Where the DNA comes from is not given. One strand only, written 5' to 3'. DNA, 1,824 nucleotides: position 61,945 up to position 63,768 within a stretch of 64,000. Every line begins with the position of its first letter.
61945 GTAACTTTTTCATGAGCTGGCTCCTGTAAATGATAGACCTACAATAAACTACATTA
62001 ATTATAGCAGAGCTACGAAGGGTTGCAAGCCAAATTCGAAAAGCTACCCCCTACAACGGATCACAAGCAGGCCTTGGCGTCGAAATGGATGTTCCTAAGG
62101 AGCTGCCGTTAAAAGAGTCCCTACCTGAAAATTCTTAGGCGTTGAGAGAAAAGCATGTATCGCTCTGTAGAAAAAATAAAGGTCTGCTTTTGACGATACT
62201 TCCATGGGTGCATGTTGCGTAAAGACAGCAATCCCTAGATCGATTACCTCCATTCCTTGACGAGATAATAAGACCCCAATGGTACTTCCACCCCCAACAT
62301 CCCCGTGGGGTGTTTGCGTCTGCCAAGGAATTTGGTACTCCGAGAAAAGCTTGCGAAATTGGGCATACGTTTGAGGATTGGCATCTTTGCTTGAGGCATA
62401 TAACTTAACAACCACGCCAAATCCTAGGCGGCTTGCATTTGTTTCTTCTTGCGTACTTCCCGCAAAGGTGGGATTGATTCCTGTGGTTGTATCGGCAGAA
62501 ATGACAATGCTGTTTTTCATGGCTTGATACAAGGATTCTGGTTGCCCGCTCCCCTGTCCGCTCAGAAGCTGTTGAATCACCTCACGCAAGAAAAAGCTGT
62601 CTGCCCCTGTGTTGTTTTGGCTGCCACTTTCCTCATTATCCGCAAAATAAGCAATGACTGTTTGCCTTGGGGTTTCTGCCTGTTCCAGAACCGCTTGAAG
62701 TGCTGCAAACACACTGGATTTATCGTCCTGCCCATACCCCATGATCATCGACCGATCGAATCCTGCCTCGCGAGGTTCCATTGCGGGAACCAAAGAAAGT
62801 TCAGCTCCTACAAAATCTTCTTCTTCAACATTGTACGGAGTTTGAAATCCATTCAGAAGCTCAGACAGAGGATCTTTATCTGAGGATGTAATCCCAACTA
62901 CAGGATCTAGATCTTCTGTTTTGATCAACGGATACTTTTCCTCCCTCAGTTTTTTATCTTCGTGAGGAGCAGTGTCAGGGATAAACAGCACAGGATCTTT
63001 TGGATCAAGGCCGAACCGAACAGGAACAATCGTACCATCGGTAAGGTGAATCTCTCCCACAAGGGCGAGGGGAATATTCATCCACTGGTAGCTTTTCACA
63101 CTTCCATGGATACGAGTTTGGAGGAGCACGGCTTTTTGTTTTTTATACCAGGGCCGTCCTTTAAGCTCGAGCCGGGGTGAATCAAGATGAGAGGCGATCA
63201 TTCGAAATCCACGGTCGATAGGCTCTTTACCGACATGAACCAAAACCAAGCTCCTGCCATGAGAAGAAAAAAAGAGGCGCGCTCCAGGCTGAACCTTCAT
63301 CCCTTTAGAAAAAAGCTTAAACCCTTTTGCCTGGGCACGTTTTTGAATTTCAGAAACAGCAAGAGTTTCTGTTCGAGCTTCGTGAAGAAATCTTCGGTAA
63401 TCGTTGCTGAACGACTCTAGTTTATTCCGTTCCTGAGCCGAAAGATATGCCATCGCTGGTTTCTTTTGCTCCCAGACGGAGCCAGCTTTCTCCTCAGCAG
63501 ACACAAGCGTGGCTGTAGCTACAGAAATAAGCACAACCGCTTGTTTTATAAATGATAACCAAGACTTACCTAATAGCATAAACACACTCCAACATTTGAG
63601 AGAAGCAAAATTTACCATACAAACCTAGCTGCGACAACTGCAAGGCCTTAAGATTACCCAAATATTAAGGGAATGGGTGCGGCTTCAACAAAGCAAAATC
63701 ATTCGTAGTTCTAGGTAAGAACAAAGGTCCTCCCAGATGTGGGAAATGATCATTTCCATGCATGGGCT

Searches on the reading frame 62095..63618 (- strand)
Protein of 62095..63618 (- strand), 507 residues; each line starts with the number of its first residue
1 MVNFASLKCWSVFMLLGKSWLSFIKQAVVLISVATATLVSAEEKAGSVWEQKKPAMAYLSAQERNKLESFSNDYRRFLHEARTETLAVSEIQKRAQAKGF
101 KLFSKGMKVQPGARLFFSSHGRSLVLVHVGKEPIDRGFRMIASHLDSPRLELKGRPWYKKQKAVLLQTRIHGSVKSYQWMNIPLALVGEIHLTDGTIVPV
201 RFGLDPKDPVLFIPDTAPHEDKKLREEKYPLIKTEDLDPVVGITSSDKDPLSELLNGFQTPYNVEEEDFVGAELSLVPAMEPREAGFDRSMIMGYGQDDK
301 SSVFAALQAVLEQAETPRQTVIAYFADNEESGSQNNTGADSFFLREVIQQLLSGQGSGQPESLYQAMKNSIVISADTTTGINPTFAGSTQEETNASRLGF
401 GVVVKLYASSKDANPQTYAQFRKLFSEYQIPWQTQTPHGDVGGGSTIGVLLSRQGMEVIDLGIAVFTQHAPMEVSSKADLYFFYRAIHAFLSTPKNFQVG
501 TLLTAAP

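Call 16: search_protein_families(library=pfam, proteins=[window:62095-63618:-], max_evalue=0.00001)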
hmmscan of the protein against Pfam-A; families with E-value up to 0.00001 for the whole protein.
window:62095-63618:- (507 aa): 2 families
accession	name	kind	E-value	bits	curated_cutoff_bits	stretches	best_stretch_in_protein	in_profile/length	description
PF02127.20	Peptidase_M18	-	1.3e-71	242.1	24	1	77-490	1-431/432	Aminopeptidase I zinc metalloprotease (M18)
PF05343.19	Peptidase_M42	-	2e-08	34.1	23.2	0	374-480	181-286/292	M42 glutamyl aminopeptidase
